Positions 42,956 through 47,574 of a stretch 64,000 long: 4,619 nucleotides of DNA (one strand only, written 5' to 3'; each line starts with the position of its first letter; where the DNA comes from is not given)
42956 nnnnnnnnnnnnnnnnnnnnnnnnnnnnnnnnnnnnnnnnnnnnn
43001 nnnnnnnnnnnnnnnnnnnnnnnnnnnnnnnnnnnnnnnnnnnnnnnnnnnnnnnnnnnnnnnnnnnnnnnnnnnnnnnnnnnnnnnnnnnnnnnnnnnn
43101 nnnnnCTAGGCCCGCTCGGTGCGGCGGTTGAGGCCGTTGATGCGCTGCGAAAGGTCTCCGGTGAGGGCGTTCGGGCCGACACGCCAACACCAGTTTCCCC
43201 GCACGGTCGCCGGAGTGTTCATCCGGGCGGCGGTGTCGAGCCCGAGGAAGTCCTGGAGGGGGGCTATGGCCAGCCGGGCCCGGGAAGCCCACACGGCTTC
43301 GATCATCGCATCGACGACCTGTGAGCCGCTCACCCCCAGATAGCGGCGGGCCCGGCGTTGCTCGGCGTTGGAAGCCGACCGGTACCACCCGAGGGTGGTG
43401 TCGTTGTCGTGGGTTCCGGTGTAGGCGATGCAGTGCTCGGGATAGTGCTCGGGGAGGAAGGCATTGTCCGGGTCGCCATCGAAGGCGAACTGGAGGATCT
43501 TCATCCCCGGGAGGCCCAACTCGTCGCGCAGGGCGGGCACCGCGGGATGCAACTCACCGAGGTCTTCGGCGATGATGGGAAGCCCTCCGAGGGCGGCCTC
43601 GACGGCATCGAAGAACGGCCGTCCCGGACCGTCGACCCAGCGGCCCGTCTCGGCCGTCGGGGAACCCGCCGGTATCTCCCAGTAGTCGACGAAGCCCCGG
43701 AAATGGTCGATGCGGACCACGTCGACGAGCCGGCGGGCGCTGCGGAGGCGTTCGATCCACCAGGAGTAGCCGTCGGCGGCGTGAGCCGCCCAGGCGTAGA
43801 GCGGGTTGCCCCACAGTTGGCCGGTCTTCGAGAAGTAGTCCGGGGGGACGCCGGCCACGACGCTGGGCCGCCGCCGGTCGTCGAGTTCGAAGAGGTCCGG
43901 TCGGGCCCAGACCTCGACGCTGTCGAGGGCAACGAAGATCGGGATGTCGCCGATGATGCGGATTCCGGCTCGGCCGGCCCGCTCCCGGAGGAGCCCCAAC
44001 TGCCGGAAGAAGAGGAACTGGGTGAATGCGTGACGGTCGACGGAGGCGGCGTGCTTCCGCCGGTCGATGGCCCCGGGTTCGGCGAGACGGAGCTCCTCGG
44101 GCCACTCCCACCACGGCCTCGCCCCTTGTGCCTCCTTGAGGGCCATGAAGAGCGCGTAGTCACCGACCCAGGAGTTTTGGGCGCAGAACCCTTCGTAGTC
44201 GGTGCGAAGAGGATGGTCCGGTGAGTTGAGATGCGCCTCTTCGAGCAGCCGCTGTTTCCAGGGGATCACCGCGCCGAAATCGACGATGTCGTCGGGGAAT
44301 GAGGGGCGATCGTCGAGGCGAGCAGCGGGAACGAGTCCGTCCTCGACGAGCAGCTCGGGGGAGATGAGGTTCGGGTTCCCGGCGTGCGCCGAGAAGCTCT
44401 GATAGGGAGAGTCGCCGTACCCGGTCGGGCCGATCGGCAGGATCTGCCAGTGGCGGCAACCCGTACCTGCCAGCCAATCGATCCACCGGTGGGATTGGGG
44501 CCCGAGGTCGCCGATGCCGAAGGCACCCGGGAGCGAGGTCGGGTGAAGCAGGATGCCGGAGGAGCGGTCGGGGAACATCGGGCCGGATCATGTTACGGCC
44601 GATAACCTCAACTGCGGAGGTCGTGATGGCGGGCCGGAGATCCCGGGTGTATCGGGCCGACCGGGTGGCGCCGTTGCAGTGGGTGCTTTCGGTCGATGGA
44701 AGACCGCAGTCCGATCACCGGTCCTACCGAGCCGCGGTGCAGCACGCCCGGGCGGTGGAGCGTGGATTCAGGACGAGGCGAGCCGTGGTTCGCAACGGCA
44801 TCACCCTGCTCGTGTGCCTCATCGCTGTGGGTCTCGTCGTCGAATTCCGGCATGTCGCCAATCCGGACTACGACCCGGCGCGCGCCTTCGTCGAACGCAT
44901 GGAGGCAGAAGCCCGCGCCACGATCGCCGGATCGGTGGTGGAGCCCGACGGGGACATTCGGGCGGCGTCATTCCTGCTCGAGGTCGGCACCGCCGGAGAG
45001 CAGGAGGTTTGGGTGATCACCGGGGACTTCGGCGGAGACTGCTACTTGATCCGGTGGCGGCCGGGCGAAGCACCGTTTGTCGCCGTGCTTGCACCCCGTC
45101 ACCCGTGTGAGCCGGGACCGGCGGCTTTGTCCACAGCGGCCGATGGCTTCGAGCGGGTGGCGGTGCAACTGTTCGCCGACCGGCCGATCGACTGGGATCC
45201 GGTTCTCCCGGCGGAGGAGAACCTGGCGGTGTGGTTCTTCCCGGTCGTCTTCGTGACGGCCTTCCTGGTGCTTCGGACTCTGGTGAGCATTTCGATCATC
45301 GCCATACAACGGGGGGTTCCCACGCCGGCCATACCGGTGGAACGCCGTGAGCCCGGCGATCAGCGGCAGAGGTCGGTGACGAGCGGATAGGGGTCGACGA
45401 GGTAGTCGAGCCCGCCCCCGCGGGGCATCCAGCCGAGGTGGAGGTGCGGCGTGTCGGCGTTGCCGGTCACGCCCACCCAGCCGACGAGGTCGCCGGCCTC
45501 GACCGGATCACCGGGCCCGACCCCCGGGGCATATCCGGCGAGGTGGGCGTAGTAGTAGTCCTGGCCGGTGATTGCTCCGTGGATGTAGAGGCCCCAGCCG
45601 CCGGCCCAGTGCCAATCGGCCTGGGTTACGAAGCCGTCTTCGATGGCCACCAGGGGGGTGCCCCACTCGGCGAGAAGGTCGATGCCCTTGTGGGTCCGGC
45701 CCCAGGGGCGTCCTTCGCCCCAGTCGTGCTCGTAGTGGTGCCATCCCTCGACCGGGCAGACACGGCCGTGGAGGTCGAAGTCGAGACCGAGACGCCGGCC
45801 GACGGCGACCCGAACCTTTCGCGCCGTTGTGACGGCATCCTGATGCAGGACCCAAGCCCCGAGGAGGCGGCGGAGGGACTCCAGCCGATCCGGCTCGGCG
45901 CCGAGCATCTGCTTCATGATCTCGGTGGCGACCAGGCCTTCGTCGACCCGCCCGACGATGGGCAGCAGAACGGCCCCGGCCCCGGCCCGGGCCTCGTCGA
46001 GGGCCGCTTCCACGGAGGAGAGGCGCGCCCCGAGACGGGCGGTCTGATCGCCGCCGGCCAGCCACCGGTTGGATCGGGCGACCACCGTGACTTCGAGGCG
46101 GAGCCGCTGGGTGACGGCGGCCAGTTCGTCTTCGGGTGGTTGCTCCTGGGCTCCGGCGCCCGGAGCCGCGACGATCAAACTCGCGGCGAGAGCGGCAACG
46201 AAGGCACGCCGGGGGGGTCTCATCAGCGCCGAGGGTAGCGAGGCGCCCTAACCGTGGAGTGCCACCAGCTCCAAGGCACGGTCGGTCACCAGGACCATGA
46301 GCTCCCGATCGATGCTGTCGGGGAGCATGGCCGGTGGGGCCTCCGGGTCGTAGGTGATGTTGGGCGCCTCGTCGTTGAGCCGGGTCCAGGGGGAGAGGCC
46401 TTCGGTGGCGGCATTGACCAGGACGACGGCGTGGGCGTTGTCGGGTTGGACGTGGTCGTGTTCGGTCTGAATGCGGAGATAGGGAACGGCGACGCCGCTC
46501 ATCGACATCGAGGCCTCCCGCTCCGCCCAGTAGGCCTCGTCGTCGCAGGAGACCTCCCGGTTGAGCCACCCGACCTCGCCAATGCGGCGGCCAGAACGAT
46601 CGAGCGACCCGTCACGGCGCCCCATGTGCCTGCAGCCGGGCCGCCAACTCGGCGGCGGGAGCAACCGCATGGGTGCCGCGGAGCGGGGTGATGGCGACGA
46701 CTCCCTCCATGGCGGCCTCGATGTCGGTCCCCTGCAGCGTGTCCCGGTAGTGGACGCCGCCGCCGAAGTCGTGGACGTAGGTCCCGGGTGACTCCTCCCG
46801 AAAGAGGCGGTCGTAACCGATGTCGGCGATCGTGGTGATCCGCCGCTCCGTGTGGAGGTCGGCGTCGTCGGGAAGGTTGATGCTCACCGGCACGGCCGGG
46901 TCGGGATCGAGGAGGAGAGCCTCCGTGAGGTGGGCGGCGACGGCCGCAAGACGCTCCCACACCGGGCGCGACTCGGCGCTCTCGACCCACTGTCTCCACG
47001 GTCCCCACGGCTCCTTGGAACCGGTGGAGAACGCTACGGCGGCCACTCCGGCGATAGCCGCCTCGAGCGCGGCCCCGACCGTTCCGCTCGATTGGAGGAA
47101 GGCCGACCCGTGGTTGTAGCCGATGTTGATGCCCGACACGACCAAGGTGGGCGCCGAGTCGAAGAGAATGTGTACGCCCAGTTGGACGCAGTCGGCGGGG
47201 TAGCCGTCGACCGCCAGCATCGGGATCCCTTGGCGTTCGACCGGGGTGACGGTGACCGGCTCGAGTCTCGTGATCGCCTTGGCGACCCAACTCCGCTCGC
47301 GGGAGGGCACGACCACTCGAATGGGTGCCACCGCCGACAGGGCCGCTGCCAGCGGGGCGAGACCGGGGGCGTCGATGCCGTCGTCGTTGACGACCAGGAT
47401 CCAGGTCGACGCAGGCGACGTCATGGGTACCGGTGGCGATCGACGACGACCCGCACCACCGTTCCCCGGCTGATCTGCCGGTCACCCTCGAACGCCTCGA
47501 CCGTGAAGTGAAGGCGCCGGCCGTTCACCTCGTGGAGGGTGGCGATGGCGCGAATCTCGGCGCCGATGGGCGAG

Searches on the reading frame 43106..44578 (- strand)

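Call 48: search_protein_families(library=pfam, proteins=[window:43106-44578:-], max_evalue=0.0001)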
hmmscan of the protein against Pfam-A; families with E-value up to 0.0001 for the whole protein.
window:43106-44578:- (490 aa): 1 family
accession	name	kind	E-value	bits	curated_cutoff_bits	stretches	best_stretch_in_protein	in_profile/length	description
PF02446.23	Glyco_hydro_77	-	5e-169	563.5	25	1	11-472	1-464/465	4-alpha-glucanotransferase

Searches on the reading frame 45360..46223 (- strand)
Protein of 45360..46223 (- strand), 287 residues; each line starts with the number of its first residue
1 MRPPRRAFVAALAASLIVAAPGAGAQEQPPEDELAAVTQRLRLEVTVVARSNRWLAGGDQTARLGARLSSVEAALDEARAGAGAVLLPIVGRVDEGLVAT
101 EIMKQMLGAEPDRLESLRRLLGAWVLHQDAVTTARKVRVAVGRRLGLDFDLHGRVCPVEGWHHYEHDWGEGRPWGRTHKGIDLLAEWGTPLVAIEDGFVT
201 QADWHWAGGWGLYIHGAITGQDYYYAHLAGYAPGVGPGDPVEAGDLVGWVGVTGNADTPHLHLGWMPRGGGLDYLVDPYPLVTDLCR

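Call 48: search_protein_families(library=pfam, proteins=[window:45360-46223:-], max_evalue=0.0001)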
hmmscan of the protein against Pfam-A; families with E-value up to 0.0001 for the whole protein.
window:45360-46223:- (287 aa): 1 family
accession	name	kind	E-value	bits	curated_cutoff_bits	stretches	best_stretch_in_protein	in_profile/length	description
PF01551.29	Peptidase_M23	-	4.2e-16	59.3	28.7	1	177-269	2-91/96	Peptidase family M23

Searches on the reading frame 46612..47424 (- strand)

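Call 48: search_protein_families(library=pfam, proteins=[window:46612-47424:-], max_evalue=0.0001)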
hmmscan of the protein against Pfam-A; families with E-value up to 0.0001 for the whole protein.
window:46612-47424:- (270 aa): 1 family
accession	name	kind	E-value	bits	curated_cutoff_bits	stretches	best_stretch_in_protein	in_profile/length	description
PF01975.23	SurE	-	7e-44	150.3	22.1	1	9-199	1-182/189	Survival protein SurE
